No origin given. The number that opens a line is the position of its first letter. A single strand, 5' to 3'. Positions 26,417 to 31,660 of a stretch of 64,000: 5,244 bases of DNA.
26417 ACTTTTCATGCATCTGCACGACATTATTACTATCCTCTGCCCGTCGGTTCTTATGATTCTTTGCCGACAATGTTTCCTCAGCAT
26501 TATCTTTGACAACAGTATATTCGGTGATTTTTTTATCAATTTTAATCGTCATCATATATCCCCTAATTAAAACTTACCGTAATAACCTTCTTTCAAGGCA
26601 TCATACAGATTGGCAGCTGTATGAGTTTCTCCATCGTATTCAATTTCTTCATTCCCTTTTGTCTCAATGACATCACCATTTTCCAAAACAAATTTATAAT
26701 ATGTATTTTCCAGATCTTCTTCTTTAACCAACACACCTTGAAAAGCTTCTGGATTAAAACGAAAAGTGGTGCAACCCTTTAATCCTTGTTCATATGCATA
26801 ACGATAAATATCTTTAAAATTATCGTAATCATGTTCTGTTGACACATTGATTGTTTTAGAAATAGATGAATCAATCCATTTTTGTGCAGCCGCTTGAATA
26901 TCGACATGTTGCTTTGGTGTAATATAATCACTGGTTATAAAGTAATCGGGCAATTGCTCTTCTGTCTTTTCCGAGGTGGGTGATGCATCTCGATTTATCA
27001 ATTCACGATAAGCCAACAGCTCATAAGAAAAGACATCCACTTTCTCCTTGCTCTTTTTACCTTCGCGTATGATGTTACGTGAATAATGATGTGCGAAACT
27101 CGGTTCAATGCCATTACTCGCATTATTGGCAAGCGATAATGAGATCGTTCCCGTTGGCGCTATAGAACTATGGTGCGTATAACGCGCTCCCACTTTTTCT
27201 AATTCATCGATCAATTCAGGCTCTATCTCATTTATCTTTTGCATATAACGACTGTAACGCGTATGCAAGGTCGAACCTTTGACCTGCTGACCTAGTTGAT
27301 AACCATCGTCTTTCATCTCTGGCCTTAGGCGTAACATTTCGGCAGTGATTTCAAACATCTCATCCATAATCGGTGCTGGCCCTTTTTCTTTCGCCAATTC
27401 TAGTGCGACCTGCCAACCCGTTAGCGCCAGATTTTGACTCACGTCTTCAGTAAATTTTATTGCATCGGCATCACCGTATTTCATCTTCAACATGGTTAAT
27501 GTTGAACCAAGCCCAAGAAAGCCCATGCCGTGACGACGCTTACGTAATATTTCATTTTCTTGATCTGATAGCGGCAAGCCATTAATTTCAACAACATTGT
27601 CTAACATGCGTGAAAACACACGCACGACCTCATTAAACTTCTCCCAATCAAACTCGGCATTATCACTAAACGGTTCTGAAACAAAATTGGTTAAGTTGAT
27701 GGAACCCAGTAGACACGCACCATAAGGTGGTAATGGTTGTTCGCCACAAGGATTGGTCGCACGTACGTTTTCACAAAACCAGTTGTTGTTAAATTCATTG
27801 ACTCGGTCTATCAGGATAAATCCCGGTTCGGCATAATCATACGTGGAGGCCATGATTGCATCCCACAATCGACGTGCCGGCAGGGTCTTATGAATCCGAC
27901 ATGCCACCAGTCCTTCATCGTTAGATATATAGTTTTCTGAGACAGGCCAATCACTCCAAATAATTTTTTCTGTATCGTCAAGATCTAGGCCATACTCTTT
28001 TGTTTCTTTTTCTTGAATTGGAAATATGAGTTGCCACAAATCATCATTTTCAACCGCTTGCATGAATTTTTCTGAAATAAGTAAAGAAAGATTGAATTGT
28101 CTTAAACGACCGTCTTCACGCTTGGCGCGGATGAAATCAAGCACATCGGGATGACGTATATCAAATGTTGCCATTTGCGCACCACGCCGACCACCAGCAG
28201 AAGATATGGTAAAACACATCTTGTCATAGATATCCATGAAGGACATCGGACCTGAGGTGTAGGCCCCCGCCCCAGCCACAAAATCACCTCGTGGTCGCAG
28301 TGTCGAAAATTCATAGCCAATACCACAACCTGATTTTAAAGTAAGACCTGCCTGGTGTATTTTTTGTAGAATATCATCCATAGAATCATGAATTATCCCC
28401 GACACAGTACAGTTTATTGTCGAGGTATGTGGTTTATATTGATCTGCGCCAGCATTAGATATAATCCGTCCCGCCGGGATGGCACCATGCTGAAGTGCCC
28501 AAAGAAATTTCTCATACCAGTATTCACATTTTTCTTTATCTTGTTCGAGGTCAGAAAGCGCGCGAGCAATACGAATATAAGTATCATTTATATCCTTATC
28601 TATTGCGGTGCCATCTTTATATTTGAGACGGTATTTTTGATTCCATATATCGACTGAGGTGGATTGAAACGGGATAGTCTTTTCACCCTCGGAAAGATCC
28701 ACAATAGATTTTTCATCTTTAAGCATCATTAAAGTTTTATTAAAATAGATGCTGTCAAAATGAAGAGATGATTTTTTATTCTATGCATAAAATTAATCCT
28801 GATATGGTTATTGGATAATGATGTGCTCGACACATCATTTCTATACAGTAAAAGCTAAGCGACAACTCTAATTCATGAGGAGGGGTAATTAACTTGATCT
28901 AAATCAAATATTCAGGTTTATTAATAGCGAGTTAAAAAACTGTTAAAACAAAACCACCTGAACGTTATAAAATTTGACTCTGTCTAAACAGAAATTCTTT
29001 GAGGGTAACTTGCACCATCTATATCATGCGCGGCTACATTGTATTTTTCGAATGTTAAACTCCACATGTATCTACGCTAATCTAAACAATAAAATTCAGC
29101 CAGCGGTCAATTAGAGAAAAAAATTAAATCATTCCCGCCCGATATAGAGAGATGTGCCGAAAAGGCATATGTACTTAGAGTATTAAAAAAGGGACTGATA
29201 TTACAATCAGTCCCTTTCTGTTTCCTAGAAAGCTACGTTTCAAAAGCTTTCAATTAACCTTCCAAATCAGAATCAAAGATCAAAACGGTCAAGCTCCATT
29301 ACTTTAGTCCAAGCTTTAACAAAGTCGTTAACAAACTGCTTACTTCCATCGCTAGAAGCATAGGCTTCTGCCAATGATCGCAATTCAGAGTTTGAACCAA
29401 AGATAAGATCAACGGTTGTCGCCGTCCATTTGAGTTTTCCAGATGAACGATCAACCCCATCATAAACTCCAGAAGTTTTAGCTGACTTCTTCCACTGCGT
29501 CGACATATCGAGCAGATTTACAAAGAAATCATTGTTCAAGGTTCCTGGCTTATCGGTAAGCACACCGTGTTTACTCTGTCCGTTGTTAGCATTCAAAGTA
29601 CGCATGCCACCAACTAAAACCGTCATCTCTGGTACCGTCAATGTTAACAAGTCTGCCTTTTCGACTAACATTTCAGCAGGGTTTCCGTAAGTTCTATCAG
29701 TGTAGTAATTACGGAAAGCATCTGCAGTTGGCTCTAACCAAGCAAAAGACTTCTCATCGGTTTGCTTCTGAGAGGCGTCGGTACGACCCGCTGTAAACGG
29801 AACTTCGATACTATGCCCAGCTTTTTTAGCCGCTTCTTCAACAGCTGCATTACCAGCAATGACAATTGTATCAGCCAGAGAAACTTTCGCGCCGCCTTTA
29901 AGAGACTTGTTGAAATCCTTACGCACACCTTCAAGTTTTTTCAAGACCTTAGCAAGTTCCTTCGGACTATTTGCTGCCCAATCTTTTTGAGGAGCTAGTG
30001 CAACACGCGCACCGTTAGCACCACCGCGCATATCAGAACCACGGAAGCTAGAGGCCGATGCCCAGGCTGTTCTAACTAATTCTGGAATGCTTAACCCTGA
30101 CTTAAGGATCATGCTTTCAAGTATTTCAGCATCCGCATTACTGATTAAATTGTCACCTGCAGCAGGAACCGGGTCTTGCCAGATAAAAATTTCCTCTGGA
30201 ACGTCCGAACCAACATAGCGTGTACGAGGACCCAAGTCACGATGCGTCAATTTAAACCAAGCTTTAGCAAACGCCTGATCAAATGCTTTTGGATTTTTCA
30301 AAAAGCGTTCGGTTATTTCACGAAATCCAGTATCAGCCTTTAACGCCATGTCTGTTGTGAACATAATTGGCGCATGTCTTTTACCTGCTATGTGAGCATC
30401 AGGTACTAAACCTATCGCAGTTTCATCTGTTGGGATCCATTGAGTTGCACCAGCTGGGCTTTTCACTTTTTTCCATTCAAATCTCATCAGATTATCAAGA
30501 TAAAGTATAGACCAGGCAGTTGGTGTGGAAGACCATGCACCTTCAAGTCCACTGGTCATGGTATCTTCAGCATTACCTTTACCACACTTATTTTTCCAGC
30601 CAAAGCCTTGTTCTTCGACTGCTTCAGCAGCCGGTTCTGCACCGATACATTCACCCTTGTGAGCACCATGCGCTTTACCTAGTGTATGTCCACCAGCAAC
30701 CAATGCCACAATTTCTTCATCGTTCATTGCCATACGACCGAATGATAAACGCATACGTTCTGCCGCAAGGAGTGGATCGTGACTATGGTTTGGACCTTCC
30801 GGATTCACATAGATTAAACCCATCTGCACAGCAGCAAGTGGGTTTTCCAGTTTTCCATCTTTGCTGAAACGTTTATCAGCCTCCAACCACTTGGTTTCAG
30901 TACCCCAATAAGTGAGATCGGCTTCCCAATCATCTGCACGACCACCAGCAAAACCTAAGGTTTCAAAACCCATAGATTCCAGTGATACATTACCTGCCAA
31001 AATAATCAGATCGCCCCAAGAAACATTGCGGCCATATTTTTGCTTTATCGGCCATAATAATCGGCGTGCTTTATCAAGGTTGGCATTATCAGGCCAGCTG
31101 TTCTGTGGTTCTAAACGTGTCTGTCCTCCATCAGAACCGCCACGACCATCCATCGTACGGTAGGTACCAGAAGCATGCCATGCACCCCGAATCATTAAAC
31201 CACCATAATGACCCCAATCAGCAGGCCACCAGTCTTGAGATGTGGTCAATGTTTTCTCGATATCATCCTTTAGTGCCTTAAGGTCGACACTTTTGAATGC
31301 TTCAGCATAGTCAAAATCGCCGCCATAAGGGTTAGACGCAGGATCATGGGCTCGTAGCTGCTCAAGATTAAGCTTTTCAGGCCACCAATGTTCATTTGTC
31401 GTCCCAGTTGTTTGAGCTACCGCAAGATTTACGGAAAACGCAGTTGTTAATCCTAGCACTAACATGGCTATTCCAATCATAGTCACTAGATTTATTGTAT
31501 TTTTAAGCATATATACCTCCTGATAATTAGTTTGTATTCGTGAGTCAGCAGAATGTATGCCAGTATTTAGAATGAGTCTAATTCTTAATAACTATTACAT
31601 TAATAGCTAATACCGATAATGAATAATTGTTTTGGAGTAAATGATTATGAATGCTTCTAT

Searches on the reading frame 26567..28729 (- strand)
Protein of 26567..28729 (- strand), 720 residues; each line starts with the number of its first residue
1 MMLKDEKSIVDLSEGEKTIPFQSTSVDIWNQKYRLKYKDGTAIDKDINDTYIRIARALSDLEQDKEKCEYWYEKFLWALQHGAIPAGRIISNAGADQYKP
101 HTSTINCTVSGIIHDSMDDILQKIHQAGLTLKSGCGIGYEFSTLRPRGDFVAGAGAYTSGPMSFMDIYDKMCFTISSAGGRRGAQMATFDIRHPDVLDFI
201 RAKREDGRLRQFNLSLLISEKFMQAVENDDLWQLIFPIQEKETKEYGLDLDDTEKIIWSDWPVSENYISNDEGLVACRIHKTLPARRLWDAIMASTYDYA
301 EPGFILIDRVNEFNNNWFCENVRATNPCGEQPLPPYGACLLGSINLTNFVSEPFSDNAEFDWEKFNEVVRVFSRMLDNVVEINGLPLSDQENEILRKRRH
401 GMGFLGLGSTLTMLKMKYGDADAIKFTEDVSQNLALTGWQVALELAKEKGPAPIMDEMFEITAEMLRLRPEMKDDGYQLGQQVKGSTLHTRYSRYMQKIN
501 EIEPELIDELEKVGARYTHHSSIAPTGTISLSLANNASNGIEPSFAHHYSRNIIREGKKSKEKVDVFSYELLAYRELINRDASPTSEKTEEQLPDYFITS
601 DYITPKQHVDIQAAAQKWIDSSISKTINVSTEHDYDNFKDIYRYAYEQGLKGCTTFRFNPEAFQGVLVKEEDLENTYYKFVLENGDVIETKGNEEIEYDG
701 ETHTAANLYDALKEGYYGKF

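Call 73: search_protein_families(library=pfam, proteins=[window:26567-28729:-], max_evalue=1e-8)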
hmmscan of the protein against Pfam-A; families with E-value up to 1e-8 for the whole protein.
window:26567-28729:- (720 aa): 1 family
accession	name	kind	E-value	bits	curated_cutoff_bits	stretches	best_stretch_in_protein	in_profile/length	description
PF02867.20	Ribonuc_red_lgC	-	2.5e-128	429.4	23.9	1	107-655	3-522/523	Ribonucleotide reductase, barrel domain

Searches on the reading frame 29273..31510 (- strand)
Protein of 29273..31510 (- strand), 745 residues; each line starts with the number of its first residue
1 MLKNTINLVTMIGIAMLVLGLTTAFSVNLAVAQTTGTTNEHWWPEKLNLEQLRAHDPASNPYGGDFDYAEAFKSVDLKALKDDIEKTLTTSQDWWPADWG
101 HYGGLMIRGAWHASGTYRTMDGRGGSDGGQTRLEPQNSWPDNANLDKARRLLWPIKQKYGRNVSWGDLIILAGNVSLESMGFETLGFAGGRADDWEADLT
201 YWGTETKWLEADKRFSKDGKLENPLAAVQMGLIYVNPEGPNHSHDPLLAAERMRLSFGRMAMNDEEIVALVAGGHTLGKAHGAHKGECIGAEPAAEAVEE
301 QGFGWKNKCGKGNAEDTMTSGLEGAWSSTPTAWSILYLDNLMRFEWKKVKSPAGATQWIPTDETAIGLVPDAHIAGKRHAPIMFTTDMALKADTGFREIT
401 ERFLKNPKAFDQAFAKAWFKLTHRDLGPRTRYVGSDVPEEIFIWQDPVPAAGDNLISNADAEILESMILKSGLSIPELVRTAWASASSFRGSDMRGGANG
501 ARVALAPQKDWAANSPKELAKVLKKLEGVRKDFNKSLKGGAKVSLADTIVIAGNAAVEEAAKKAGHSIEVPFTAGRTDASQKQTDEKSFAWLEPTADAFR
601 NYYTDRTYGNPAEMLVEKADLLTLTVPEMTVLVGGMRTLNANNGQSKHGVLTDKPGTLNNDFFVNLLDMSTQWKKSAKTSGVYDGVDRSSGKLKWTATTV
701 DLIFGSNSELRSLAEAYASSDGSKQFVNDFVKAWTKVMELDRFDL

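Call 73: search_protein_families(library=pfam, proteins=[window:29273-31510:-], max_evalue=1e-8)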
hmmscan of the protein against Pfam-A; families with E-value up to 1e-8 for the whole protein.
window:29273-31510:- (745 aa): 1 family
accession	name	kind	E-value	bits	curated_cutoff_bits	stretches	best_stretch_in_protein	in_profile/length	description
PF00141.28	peroxidase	-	3.1e-69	233.8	27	2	97-405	10-236/237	Peroxidase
